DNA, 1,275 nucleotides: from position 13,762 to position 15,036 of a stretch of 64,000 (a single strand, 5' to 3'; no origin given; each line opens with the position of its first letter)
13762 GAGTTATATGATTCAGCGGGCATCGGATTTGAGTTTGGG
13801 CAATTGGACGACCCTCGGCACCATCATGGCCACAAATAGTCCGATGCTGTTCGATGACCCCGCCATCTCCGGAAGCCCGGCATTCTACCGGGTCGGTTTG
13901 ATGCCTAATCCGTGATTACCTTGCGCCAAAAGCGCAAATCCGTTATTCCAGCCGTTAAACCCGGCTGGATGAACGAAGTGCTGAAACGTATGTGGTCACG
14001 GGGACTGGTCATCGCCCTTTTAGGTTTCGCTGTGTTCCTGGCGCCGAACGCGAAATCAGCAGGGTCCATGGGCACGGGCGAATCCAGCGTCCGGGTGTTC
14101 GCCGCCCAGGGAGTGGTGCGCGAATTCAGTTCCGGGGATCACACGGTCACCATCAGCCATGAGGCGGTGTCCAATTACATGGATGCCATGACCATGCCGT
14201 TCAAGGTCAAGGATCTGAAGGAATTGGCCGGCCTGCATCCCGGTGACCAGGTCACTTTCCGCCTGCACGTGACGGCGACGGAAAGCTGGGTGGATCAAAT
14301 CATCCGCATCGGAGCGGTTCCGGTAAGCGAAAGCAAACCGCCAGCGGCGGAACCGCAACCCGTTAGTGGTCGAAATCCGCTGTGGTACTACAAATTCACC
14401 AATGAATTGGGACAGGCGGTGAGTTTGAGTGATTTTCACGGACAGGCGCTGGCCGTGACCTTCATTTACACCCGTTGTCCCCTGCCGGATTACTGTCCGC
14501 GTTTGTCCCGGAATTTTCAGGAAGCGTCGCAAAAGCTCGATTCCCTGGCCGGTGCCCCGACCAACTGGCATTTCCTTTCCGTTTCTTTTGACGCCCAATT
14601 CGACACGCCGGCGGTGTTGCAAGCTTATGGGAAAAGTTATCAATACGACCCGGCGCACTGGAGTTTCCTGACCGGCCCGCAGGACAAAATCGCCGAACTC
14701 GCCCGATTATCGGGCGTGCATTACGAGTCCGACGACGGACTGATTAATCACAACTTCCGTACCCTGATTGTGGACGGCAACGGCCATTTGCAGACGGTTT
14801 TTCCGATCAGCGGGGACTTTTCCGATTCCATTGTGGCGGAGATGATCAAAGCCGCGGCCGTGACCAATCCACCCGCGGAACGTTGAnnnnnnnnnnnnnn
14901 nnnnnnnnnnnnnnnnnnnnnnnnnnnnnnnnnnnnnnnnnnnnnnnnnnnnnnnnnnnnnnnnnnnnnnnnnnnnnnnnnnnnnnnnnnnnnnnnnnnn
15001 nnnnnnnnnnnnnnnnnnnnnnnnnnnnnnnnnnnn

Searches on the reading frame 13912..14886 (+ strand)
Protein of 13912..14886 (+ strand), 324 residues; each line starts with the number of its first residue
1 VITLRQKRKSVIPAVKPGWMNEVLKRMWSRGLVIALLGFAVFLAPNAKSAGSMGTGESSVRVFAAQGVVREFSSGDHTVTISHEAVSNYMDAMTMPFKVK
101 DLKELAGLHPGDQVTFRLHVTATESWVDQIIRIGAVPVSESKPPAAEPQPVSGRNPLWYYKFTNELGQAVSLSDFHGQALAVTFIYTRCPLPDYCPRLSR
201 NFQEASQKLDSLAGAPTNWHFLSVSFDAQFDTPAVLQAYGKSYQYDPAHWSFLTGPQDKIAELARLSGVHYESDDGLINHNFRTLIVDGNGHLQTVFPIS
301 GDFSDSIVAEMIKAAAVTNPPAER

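Call 3: search_protein_families(library=pfam, proteins=[window:13912-14886:+], max_evalue=0.1)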
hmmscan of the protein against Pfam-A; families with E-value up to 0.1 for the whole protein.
window:13912-14886:+ (324 aa): 4 families
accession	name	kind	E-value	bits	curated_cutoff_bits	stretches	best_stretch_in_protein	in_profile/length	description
PF02630.20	SCO1-SenC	-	6.7e-16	58.9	22.8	1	160-291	4-132/134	SCO1/SenC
PF11604.15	CusF_Ec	-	1.7e-15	57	27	1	64-129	3-69/72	Copper binding periplasmic protein CusF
PF21498.3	Obc1_C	-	0.00052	19.4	27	1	209-274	262-325/370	Oxalate biosynthetic component 1, C-terminal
PF00578.27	AhpC-TSA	-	0.018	15.4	26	1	163-266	11-97/124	AhpC/TSA family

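Call 4: search_protein_families(library=ncbifam, proteins=[window:13912-14886:+], max_evalue=0.1)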
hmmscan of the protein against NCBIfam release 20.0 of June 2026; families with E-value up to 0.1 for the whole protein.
window:13912-14886:+ (324 aa): 1 family
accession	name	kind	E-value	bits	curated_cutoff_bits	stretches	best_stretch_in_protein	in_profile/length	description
NF007348.0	PRK09838.1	subfamily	1.2e-06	28.6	143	1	54-118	34-99/115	cation efflux system protein CusF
